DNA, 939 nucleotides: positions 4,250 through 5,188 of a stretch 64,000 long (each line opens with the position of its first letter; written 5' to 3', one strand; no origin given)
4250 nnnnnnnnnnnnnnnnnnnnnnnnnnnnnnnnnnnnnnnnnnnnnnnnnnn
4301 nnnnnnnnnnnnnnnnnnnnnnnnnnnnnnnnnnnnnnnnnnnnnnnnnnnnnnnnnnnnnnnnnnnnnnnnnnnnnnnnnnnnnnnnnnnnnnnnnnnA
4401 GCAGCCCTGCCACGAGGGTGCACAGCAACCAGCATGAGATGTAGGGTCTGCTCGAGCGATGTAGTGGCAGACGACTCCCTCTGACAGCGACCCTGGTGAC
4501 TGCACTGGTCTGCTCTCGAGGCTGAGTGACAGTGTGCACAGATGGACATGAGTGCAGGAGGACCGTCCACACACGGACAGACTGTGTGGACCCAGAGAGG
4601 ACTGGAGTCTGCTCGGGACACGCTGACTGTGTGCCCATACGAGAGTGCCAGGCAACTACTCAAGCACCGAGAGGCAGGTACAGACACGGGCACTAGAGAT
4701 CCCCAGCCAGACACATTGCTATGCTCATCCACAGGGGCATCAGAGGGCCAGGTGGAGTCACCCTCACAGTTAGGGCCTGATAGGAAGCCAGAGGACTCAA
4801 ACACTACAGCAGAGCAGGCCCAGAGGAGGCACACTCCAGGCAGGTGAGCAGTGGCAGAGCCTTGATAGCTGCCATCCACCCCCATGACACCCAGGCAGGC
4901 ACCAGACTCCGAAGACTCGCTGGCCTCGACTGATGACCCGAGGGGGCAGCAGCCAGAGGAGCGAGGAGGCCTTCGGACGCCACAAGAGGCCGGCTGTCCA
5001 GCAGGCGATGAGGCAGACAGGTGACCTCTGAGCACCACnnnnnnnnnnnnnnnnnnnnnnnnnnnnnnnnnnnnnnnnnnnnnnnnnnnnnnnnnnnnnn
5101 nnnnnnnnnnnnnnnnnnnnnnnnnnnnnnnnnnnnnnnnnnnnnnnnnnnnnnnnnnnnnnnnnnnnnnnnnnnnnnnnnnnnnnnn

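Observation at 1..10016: A 10-kb near-perfect palindrome with two identical, convergent, complete VSP genes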

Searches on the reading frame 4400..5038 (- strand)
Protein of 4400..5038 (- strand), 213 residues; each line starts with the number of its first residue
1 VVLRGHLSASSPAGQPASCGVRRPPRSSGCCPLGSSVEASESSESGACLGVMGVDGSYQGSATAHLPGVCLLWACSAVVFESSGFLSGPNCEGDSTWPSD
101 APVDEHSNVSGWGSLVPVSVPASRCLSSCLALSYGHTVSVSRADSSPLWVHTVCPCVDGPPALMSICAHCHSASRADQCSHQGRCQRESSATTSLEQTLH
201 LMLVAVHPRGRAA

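Call 22: find_homologous_proteins(query=window:4400-5038:-, max_evalue=0.001)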
Query window:4400-5038:- (213 aa): 7 proteins with E <= 0.001 among 144 candidates.
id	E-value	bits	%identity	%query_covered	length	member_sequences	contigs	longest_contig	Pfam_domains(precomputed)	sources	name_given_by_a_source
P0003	1.9e-86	307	82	89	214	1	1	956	-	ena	-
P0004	4.0e-45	172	80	45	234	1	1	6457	-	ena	-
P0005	2.3e-43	166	51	92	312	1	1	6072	-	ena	-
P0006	6.7e-37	145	51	83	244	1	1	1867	-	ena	-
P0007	9.0e-37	145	79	45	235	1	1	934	-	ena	-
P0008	1.1e-18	86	93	22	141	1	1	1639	-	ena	-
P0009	2.0e-10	59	42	50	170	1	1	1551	-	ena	-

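Call 23: find_encoding_contigs(protein=P0004, flank=10000, max_places=6)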
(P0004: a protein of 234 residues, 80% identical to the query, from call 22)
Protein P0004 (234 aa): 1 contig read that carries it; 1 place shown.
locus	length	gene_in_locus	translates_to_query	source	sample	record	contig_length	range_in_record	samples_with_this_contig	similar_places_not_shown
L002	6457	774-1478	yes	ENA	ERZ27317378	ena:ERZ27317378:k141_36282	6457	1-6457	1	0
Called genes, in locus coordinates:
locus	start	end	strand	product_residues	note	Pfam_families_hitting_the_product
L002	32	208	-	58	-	-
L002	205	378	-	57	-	-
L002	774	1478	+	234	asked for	-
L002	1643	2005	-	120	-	-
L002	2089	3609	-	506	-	PF03302:VSP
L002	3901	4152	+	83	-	-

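Call 24: find_encoding_contigs(protein=P0005, flank=10000, max_places=6)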
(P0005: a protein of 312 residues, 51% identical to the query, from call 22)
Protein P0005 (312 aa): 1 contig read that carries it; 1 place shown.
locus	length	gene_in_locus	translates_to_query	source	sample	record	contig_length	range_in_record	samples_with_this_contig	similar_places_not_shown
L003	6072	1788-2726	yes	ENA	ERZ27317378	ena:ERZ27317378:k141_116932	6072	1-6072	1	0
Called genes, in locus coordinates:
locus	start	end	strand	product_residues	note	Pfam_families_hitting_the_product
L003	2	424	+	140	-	?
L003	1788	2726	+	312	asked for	-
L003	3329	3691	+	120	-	-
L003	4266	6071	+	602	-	?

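Call 25: find_encoding_contigs(protein=P0003, flank=10000, max_places=6)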
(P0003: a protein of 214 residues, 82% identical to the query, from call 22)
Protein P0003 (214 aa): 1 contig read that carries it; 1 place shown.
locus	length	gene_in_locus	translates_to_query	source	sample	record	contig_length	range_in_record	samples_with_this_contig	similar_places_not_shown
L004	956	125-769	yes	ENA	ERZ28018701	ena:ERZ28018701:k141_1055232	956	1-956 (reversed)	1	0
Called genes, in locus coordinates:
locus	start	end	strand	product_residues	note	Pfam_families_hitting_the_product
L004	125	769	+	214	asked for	-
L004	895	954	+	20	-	?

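Call 38: find_encoding_contigs(protein=P0006, flank=10000, max_places=4)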
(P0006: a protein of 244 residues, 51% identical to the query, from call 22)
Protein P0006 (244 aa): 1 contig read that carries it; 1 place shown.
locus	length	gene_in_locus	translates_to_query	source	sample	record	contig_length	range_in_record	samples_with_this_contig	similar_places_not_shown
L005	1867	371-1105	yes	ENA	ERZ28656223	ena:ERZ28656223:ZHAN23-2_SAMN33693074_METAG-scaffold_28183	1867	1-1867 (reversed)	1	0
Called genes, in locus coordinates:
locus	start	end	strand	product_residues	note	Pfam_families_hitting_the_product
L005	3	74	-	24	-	?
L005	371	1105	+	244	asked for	-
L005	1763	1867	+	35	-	?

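Call 39: find_encoding_contigs(protein=P0008, flank=10000, max_places=4)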
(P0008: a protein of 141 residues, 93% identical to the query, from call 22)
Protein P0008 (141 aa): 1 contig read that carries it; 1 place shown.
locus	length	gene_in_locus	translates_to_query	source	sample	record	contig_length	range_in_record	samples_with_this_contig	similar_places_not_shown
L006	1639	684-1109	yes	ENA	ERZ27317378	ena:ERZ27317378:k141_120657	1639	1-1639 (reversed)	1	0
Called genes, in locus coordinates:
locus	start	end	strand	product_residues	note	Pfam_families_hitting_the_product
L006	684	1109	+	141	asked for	-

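Call 40: find_encoding_contigs(protein=P0009, flank=10000, max_places=4)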
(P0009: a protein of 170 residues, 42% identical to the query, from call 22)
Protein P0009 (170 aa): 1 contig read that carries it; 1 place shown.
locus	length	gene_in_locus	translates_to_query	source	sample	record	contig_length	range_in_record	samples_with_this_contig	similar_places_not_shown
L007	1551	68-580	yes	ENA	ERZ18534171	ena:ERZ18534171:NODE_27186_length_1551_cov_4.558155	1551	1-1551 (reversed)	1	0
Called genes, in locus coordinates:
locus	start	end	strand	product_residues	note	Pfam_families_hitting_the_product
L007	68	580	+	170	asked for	-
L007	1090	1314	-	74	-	-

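Call 43: list_cluster_members(proteins=[L002:2092-3609:-, L003:4266-6071:+, L003:2-424:+])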
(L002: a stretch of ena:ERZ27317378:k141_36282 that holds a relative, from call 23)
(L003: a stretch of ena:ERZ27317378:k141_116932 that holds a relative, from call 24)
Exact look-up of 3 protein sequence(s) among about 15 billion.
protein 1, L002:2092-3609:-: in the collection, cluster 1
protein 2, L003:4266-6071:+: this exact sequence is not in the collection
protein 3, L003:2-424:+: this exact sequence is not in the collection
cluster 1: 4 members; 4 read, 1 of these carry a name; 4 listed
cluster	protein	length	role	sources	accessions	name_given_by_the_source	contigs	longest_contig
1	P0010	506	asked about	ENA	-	-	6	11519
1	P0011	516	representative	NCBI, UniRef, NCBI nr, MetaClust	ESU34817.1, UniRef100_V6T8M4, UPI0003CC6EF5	Variant-specific surface protein [Giardia duodenalis] | Variant-specific surface protein n=1 Tax=Giardia intestinalis TaxID=5741 ... | Variant-specific surface protein [Giardia intestinalis]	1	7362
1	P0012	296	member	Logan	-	-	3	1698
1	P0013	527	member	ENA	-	-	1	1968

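Call 44: find_encoding_contigs(protein=P0010, flank=10000, max_places=6)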
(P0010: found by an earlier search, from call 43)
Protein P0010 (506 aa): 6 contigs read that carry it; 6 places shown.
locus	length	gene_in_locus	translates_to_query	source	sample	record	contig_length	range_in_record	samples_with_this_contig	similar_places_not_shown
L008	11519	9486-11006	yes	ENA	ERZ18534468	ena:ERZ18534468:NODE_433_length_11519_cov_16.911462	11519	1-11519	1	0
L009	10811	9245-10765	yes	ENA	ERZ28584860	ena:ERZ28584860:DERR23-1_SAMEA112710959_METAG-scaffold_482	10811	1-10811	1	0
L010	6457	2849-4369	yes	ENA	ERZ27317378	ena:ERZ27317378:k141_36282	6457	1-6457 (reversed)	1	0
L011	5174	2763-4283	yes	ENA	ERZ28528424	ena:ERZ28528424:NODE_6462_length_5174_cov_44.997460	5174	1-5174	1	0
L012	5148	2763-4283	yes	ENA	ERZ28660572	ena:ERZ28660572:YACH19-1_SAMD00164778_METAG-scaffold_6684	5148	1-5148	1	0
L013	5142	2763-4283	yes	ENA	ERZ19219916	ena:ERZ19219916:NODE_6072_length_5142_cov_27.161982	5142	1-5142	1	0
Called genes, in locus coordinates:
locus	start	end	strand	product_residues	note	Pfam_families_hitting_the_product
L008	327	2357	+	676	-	PF00112:Peptidase_C1, PF10342:Kre9_KNH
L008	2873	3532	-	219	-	-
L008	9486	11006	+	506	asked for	PF03302:VSP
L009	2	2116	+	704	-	?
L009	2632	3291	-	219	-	-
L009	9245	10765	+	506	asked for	PF03302:VSP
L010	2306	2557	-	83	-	-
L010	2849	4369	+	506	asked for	PF03302:VSP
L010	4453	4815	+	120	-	-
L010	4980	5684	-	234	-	-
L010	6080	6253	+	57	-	-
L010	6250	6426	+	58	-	-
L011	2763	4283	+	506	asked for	PF03302:VSP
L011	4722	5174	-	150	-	?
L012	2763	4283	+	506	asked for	PF03302:VSP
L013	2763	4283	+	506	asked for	PF03302:VSP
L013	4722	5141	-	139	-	?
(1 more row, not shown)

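Call 49: search_protein_families(library=pfam, max_evalue=1, proteins=[window:4400-5038:-])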
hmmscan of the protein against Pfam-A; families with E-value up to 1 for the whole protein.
window:4400-5038:- (213 aa): 1 family
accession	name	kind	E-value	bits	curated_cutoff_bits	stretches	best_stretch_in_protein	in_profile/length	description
PF01586.21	Basic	-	0.01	17.4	25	1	52-77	52-77/86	Myogenic Basic domain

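Call 61: find_homologous_proteins(query=L003:3104-3697:-, max_evalue=1e-10)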
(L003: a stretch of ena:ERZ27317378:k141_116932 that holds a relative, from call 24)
Query L003:3104-3697:- (198 aa): 2 proteins with E <= 1e-10 among 107 candidates.
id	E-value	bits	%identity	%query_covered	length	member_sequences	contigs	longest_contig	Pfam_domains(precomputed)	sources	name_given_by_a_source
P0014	1.7e-69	251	72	74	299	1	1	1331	PF05301.19,PF13508.14,PF00583.32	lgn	-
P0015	1.7e-65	238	94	57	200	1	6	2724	PF05301.19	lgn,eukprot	eukprot:XP_001703863.1 Hypothetical protein GL50803_117393 [Giardia lamblia ATCC 50803]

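Call 64: list_cluster_members(proteins=[L008:327-2354:+, L008:2876-3532:-])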
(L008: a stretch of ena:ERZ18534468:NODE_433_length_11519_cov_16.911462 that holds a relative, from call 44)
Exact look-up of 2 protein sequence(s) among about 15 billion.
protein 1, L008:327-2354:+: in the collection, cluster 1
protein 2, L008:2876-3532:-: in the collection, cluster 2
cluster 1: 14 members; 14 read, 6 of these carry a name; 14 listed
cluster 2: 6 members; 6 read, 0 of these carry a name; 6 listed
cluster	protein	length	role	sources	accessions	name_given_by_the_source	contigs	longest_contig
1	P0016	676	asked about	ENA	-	-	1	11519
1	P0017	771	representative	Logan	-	-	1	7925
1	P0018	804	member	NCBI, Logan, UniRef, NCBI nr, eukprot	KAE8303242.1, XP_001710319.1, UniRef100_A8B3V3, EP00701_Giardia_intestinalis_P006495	Cathepsin B-like cysteine proteinase [Giardia duodenalis] | Cathepsin B-like cysteine proteinase n=2 Tax=Giardia intestinalis (strain ATCC 50803 / WB ... | Cathepsin B-like cysteine proteinase [Giardia intestinalis]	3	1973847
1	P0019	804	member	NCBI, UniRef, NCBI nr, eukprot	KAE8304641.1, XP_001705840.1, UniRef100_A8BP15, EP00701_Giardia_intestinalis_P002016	Cathepsin B-like cysteine proteinase [Giardia duodenalis] | Cathepsin B-like cysteine proteinase n=1 Tax=Giardia intestinalis (strain ATCC 50803 / WB ... | Cathepsin B-like cysteine proteinase [Giardia intestinalis]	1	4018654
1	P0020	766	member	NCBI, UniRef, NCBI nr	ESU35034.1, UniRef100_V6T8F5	Cathepsin B-like cysteine proteinase [Giardia duodenalis] | Cathepsin B-like cysteine proteinase n=1 Tax=Giardia intestinalis TaxID=5741 ... | Cathepsin B-like cysteine proteinase [Giardia intestinalis]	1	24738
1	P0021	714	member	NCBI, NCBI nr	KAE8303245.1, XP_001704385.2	Cathepsin B-like cysteine proteinase [Giardia duodenalis] | Cathepsin B-like cysteine proteinase [Giardia intestinalis]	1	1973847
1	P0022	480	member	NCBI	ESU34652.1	Cathepsin B-like cysteine proteinase, partial [Giardia duodenalis]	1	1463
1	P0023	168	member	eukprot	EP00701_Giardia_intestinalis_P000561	XP_001704385.1 Hypothetical protein GL50803_119224 [Giardia lamblia ATCC 50803]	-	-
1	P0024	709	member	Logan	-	-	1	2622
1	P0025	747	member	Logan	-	-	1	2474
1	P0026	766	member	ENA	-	-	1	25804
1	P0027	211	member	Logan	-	-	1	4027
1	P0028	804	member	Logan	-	-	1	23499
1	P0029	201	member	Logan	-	-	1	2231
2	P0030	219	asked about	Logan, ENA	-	-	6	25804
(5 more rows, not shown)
